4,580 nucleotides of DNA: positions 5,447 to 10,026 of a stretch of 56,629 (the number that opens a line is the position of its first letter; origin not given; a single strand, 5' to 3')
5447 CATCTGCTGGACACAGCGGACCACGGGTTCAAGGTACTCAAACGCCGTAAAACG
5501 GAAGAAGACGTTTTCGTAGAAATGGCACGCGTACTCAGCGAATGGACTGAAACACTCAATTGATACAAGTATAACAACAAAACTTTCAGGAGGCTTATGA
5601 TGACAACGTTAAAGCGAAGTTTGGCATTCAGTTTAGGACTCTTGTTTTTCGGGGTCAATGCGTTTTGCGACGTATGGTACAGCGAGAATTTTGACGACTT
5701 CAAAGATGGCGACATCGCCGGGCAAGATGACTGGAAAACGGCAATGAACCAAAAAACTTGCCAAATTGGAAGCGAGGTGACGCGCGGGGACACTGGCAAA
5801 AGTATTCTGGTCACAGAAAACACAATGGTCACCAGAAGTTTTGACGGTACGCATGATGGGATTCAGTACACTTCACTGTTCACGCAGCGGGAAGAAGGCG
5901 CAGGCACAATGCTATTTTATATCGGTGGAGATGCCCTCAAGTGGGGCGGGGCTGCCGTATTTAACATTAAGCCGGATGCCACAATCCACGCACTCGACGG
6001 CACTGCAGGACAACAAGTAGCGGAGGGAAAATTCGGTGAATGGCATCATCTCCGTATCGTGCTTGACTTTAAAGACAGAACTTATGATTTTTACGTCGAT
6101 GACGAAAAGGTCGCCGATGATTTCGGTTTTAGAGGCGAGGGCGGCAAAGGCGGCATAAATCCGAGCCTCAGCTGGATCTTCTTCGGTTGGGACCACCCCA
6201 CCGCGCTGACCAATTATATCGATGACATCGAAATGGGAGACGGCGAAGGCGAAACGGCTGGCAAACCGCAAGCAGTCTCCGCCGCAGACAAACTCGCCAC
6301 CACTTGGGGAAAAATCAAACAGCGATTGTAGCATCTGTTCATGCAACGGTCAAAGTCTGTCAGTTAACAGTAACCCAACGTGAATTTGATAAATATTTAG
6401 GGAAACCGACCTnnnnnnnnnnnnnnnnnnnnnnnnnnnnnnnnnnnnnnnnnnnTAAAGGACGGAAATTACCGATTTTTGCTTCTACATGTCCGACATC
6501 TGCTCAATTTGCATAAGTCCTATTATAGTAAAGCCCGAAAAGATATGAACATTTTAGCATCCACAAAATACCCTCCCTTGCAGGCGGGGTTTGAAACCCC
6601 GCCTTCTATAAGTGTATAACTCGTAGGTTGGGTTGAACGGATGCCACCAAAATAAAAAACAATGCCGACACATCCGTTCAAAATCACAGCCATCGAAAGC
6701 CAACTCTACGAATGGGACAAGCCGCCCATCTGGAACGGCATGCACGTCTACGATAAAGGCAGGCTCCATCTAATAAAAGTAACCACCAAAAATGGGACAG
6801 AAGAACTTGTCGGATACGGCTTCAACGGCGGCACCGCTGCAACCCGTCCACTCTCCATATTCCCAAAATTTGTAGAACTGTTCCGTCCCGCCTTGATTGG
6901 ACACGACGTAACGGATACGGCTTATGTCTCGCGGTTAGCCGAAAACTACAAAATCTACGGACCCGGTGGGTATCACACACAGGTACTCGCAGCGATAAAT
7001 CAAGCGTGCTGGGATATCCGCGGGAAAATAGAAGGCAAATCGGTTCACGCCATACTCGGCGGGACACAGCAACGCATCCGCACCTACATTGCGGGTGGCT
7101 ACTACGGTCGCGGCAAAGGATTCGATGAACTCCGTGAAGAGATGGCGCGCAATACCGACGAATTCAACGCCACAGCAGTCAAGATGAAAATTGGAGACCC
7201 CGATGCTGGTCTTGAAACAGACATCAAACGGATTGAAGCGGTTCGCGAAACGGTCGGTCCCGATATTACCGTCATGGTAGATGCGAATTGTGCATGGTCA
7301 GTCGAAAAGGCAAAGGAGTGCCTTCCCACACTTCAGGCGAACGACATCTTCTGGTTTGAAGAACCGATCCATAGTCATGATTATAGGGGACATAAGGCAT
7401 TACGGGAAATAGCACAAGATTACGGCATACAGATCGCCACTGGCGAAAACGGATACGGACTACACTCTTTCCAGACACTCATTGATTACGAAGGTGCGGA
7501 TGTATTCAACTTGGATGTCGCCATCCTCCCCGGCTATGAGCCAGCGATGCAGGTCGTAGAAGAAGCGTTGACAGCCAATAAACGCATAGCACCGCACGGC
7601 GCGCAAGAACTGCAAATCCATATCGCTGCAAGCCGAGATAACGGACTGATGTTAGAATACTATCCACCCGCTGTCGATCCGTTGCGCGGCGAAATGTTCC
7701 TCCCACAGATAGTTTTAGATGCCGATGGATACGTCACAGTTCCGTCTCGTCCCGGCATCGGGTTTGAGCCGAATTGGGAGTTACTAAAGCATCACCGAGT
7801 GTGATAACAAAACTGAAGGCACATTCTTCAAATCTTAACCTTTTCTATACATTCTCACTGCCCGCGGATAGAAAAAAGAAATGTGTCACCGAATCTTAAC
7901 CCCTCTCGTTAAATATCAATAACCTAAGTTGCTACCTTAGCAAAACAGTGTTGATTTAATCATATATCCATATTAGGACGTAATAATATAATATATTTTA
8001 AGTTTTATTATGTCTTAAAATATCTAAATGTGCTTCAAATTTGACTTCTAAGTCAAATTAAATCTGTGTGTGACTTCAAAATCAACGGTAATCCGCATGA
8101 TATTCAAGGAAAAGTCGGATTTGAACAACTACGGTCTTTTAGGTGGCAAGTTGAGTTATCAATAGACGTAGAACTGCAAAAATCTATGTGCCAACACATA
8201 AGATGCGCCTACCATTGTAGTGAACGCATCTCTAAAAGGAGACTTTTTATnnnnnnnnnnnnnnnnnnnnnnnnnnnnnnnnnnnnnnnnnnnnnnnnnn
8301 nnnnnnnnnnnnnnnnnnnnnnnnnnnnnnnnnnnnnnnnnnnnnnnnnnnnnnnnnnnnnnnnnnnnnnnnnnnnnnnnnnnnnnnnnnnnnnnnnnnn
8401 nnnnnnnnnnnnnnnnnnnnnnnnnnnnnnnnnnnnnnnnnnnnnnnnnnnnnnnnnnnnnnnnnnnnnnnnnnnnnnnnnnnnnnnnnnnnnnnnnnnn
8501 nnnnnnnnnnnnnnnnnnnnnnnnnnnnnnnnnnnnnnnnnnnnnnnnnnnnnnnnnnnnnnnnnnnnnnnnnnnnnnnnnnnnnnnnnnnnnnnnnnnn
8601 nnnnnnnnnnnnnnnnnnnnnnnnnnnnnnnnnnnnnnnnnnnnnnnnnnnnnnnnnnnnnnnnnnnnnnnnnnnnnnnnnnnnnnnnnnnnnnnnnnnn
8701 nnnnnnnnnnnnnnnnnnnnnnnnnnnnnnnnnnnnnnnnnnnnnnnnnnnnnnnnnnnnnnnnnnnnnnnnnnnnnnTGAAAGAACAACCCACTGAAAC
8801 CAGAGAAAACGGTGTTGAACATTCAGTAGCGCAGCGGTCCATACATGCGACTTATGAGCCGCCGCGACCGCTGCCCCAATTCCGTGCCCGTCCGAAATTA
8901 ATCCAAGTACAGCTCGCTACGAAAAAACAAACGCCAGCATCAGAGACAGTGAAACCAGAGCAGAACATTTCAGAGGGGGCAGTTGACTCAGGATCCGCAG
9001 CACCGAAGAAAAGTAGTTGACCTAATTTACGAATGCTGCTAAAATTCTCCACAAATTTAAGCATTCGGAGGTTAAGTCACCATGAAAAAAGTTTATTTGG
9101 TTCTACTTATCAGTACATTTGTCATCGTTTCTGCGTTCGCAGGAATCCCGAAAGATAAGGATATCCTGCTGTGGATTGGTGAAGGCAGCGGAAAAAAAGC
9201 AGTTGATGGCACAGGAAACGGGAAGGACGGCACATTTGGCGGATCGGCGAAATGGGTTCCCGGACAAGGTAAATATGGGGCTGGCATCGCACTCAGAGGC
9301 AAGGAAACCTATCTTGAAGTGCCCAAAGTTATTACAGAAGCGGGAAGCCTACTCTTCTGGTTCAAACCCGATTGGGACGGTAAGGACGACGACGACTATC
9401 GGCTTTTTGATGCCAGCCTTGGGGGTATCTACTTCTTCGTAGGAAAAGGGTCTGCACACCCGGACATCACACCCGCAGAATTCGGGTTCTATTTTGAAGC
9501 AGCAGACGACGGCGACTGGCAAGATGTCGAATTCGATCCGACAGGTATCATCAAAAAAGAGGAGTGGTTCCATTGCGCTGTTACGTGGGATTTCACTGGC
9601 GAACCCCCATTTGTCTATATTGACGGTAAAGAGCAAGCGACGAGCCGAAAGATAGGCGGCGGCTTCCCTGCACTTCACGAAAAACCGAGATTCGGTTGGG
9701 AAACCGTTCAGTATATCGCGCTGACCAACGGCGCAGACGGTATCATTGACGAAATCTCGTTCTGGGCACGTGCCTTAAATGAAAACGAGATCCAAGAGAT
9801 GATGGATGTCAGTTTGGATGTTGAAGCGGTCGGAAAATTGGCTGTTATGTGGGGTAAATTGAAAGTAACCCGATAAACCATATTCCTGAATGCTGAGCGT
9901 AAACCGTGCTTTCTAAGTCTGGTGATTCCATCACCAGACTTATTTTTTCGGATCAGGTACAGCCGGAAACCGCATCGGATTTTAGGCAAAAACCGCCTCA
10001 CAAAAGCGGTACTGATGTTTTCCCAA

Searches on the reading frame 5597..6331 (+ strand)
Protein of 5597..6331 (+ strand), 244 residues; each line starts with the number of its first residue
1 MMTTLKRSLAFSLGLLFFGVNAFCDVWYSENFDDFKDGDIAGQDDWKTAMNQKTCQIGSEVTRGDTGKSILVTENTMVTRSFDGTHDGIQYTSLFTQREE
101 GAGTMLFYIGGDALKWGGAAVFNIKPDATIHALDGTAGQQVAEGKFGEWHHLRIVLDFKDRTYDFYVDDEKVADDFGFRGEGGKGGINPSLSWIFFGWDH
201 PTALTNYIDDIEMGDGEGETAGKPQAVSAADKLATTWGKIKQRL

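Call 3: search_protein_families(library=pfam, proteins=[window:5597-6331:+], max_evalue=1)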
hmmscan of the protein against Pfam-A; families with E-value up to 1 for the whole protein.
window:5597-6331:+ (244 aa): 1 family
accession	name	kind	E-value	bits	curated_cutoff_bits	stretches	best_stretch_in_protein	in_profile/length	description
PF22585.3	Sialidase-like_CBM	-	0.0021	18.4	27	1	123-178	73-128/156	Sialidase-like, CBM domain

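Call 4: search_protein_families(library=ncbifam, proteins=[window:5597-6331:+], max_evalue=10)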
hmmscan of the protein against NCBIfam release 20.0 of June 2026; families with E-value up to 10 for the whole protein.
window:5597-6331:+ (244 aa): 0 families

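Call 39: find_homologous_proteins(query=window:5597-6328:+, max_evalue=0.001)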
Query window:5597-6328:+ (244 aa): 41 proteins with E <= 0.001 among 364 candidates.
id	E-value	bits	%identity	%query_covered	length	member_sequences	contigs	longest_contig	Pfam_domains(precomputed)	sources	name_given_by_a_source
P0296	9.2e-146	502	88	100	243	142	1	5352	-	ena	-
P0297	2.2e-145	501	88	100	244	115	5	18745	-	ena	-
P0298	2.5e-144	498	88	100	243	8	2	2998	-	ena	-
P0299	3.5e-142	491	87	100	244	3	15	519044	-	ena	-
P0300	5.4e-142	490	86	100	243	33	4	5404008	-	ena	-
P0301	6.9e-141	486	87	100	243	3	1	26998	-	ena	-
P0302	8.1e-141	486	86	100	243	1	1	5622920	-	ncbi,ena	-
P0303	1.2e-140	486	86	100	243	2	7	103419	-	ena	-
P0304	1.3e-139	482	85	98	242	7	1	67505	-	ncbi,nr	ncbi:MAG: hypothetical protein OYL97_11770 [Candidatus Poribacteria bacterium]|nr:hypothetical prote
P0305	1.3e-139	482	86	98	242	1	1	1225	-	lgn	-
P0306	1.3e-139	482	86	100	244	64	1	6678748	-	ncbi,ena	-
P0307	2.5e-139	481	85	100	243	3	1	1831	-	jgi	jgi:hypothetical protein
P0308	2.6e-138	478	86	98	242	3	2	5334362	-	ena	-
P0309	3.5e-138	477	85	100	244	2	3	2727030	-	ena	-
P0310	5.1e-138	477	85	98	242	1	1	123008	-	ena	-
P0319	1.7e-92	328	59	98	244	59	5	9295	PF13385.14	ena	-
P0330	1.1e-57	214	45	98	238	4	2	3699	PF13385.14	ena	-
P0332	3.6e-55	205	44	98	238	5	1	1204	PF13385.14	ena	-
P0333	1.7e-47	180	64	52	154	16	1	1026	PF13385.14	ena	-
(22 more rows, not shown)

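Call 50: predict_structure(alignment_id=A6)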
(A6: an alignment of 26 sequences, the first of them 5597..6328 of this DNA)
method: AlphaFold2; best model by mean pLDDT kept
length: 244 residues; sequences in the alignment: 26
mean_pLDDT: 53.5   pTM: 0.55
mean pLDDT of the five models: 53.5, 52.9, 50.8, 50.7, 41.9
residues with pLDDT >= 90: 2; 70-90: 65; 50-70: 53; < 50: 124
segments of 3 or more residues with pLDDT < 50: 1-35, 37-43, 45-78, 110-117, 181-192, 200-206, 224-244
pLDDT, mean of each block of 10 residues (from residue 1): 38 40 25 44 45 41 29 41 61 70 55 46 72 79 79 81 85 80 37 51 49 70 44 33 30
secondary structure, 60 per line:
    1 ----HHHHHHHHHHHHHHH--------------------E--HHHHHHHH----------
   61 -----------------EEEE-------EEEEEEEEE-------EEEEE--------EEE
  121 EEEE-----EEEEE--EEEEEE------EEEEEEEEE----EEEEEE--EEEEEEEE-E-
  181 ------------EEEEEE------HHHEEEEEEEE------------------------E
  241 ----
elements in order: H5-19 H43-50 E78-81 E89-97 E105-109 E118-124 E130-134 E137-142 E149-157 E162-167 E170-177 E193-198 E208-215

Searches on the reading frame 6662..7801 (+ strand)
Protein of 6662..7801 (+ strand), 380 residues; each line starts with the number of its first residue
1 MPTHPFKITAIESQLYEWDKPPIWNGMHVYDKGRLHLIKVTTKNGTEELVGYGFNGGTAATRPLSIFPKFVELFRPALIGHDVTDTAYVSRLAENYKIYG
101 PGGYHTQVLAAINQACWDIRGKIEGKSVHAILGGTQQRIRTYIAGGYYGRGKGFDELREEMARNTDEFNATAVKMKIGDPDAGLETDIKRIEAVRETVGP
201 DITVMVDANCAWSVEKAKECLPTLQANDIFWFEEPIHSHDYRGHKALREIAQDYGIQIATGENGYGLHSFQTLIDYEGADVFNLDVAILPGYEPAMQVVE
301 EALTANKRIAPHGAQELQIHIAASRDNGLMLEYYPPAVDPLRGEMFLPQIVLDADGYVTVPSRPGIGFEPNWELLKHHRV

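Call 36: search_protein_families(library=pfam, proteins=[window:6662-7801:+], max_evalue=0.001)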
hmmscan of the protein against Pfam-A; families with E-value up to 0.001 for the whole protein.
window:6662-7801:+ (380 aa): 2 families
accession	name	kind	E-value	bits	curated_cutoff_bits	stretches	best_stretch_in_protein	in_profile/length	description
PF13378.12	MR_MLE_C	-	6.3e-49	167.1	29.4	1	157-373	2-218/219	Enolase C-terminal domain-like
PF02746.21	MR_MLE_N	-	2.8e-07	31.2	22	1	18-133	11-117/117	Mandelate racemase / muconate lactonizing enzyme, N-terminal domain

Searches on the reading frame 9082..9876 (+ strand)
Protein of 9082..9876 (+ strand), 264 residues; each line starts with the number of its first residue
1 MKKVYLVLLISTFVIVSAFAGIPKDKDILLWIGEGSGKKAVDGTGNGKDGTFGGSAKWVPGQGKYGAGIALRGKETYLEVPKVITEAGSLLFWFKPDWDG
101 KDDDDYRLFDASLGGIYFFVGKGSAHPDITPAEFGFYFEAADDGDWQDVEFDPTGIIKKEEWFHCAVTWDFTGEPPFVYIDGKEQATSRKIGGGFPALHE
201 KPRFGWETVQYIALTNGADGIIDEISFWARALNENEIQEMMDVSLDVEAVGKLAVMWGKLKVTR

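Call 3: search_protein_families(library=pfam, proteins=[window:9082-9876:+], max_evalue=1)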
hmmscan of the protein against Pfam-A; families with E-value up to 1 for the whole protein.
window:9082-9876:+ (264 aa): 1 family
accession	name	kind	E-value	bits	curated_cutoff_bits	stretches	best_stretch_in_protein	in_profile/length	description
PF13385.13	Laminin_G_3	-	1.7e-13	51.4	27.6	1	75-238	4-151/151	Concanavalin A-like lectin/glucanases superfamily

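Call 4: search_protein_families(library=ncbifam, proteins=[window:9082-9876:+], max_evalue=10)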
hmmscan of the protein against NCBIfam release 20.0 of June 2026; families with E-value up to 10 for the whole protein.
window:9082-9876:+ (264 aa): 0 families
